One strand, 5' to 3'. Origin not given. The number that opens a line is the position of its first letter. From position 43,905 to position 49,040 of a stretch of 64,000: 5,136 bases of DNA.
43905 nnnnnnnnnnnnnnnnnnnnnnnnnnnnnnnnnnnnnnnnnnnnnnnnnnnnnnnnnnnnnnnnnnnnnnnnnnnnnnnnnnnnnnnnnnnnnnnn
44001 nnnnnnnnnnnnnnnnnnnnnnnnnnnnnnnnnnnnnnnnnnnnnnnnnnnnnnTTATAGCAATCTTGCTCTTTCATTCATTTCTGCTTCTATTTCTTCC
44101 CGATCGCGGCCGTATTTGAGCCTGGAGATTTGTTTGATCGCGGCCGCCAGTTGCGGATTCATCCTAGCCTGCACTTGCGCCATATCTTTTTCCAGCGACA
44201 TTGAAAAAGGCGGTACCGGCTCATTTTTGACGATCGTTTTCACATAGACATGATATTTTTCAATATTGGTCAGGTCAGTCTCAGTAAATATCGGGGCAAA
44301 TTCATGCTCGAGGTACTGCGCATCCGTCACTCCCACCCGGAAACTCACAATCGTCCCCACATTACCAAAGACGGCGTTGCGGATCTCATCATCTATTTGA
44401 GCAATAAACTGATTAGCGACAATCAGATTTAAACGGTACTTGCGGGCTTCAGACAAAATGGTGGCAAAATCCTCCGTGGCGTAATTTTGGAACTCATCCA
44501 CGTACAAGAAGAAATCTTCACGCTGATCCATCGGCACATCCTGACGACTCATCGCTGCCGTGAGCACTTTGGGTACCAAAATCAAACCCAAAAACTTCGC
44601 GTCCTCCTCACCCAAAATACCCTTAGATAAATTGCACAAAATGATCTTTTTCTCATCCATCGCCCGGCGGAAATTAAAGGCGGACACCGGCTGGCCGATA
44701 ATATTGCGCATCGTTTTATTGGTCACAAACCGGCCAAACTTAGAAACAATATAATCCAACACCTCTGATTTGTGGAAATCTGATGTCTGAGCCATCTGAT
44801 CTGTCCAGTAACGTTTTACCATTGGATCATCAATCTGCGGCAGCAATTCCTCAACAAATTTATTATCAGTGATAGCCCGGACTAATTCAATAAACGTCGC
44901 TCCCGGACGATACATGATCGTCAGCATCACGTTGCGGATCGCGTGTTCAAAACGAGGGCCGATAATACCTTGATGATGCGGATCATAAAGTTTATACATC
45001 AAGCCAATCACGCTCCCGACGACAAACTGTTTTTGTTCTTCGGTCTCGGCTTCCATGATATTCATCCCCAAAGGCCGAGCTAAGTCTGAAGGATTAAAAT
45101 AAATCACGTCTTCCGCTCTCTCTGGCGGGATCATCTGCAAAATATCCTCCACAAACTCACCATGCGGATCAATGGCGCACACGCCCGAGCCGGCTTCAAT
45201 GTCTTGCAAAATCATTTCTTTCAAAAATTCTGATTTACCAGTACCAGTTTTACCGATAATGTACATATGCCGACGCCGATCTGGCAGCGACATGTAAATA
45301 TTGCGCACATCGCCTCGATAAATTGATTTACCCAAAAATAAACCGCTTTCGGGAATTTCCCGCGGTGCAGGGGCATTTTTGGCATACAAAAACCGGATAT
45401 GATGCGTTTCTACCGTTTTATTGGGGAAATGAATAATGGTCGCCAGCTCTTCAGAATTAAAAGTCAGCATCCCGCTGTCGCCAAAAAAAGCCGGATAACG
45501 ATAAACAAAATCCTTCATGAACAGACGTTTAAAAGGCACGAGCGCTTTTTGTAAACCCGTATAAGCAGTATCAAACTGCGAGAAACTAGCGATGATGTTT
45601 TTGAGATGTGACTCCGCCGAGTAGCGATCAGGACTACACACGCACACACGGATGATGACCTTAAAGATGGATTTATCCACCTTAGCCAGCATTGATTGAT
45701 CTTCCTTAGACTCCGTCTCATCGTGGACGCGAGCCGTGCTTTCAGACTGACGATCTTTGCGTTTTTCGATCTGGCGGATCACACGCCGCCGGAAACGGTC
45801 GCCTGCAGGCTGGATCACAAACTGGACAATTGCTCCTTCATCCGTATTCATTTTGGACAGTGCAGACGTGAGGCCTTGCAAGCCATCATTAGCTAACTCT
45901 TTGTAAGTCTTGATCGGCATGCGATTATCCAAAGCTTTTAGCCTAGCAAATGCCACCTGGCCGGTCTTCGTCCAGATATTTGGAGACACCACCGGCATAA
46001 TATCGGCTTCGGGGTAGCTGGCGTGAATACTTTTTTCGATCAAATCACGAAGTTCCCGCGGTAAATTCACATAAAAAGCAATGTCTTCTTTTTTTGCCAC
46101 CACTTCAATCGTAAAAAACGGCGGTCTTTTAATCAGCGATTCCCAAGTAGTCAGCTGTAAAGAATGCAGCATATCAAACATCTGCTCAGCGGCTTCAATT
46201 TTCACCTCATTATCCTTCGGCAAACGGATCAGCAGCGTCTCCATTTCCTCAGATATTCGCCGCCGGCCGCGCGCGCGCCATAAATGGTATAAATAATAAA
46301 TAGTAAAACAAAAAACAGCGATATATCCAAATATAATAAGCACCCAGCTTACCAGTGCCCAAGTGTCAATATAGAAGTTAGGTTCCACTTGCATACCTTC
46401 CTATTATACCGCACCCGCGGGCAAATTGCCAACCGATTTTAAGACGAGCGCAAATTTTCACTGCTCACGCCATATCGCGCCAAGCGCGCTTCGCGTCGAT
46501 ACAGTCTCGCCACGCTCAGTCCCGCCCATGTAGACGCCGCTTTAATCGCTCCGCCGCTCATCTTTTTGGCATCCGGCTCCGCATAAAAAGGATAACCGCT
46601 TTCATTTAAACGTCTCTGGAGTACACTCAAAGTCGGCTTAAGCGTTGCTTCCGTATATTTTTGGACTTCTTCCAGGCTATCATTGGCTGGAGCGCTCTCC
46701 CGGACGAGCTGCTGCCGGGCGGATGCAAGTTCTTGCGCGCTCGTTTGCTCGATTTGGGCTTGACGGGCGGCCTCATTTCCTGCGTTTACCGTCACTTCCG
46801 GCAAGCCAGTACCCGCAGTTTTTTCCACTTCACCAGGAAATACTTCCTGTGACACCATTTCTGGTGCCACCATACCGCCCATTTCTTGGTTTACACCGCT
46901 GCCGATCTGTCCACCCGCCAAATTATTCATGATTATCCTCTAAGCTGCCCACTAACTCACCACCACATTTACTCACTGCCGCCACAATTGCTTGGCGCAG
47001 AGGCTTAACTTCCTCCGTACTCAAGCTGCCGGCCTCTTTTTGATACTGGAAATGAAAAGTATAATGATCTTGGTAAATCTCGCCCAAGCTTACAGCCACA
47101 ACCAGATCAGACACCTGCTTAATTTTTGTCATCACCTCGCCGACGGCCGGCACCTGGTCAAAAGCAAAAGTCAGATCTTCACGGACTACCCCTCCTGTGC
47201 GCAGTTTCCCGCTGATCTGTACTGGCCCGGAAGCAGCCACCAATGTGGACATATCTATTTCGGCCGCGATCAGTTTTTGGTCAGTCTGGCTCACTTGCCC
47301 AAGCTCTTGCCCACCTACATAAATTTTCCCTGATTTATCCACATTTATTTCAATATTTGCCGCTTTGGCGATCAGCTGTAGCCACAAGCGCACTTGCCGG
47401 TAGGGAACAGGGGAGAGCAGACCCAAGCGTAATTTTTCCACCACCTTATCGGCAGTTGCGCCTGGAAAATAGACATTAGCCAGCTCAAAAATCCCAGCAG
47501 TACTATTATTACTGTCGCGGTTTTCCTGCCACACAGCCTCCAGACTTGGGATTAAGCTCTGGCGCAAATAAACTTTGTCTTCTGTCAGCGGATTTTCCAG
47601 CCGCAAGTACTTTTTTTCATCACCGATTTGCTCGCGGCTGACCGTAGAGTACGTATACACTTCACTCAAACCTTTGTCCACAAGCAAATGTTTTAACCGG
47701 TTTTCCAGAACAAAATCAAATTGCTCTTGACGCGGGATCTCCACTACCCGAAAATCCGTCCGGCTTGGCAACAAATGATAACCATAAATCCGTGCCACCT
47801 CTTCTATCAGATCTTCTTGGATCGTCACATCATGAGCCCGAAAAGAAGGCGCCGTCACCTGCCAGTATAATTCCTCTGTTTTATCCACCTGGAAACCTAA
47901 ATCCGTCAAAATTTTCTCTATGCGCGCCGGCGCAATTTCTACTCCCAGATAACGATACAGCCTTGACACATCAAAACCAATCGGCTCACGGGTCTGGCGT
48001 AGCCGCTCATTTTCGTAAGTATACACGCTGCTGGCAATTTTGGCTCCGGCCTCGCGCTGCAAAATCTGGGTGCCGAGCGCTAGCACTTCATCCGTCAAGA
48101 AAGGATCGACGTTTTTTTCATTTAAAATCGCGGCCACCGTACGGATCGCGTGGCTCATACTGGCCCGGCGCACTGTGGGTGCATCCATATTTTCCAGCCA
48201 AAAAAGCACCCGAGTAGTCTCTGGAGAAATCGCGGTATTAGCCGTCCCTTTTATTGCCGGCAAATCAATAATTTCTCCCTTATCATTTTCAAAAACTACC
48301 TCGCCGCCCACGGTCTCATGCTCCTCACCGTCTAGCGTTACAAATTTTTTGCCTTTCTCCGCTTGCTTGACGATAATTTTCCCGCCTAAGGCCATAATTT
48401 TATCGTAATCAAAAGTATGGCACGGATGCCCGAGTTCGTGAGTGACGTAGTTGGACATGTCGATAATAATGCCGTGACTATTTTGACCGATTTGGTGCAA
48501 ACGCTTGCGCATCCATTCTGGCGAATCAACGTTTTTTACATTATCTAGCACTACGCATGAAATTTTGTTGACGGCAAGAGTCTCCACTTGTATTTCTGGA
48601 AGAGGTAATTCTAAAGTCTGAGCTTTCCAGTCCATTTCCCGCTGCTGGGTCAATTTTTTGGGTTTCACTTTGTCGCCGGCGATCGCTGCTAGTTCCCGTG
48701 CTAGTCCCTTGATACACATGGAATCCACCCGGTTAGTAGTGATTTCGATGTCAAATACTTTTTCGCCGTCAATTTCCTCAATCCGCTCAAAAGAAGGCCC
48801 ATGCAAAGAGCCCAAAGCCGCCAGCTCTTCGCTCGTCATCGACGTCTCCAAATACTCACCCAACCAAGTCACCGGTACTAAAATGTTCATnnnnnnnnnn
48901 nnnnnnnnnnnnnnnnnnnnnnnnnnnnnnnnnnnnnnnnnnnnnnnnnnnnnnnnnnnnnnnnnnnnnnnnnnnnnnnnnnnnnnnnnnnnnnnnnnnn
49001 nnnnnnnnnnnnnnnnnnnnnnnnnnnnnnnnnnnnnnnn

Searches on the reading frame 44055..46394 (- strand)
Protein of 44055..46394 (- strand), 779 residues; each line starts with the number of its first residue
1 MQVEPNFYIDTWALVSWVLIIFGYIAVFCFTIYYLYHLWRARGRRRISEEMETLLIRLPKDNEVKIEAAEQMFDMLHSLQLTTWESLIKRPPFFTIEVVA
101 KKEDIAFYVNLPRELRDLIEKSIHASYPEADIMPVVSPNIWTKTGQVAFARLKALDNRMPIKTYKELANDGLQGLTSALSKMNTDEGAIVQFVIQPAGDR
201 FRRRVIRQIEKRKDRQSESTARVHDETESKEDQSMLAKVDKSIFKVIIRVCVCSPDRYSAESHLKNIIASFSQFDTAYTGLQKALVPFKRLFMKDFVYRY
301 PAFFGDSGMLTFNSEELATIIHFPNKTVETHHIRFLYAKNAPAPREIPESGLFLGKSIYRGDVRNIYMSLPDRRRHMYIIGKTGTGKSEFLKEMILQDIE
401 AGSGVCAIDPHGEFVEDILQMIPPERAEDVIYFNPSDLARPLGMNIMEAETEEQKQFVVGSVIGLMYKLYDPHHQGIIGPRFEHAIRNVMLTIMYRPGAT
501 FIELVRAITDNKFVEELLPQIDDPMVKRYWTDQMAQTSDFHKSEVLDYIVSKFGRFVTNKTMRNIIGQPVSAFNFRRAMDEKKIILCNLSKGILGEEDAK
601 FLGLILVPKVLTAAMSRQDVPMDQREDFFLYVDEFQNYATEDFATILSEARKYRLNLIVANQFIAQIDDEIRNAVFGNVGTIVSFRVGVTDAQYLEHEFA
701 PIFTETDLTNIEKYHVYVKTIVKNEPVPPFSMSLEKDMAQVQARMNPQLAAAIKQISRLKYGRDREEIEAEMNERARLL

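Call 36: search_protein_families(library=pfam, proteins=[window:44055-46394:-], max_evalue=0.001)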
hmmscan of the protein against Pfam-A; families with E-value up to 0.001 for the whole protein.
window:44055-46394:- (779 aa): 3 families
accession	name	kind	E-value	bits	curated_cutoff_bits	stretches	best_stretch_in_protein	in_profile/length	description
PF01935.23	DUF87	-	3.3e-09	37.6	23.2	1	354-457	3-100/220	Helicase HerA, central domain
PF10412.15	TrwB_AAD_bind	-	3e-07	30.1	20.5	1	373-438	14-73/387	Type IV secretion-system coupling protein DNA-binding domain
PF12696.13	TraG-D_C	-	0.00045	20.6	22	1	630-694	4-71/126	TraM recognition site of TraD and TraG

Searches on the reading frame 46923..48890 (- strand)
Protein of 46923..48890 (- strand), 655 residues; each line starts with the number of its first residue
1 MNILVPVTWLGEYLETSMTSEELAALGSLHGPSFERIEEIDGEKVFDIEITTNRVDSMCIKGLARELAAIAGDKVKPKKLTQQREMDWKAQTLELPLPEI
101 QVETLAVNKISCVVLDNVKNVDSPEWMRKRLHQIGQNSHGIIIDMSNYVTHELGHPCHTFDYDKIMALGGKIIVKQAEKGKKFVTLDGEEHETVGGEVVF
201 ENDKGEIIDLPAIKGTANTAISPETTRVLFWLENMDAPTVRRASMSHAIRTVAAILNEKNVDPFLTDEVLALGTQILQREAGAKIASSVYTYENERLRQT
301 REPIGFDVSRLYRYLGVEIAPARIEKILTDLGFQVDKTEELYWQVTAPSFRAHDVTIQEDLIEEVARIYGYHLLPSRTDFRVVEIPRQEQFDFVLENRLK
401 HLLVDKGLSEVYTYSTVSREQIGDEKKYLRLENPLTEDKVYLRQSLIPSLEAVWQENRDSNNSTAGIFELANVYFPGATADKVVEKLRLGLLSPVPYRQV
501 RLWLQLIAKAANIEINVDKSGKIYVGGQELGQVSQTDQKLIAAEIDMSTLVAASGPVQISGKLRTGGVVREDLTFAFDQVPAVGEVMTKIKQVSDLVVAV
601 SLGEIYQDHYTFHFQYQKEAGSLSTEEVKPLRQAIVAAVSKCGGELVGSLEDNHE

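Call 36: search_protein_families(library=pfam, proteins=[window:46923-48890:-], max_evalue=0.001)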
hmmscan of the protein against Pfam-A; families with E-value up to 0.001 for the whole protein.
window:46923-48890:- (655 aa): 5 families
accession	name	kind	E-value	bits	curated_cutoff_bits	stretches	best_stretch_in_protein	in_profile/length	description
PF03483.22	B3_4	-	1.3e-40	139.3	29.3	1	109-279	4-171/174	B3/4 domain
PF03484.21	B5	-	2.8e-22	79.1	28.6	1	305-371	2-67/67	tRNA synthetase B5 domain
PF17759.6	tRNA_synthFbeta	-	1.8e-19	70.5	22.4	1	388-492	14-124/214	Phenylalanyl tRNA synthetase beta chain CLM domain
PF18262.7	PhetRS_B1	-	0.00023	21.8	26.8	0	10-68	11-78/83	Phe-tRNA synthetase beta subunit B1 domain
PF03147.19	FDX-ACB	-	0.00041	21.2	31.1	0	569-641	6-88/94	Ferredoxin-fold anticodon binding domain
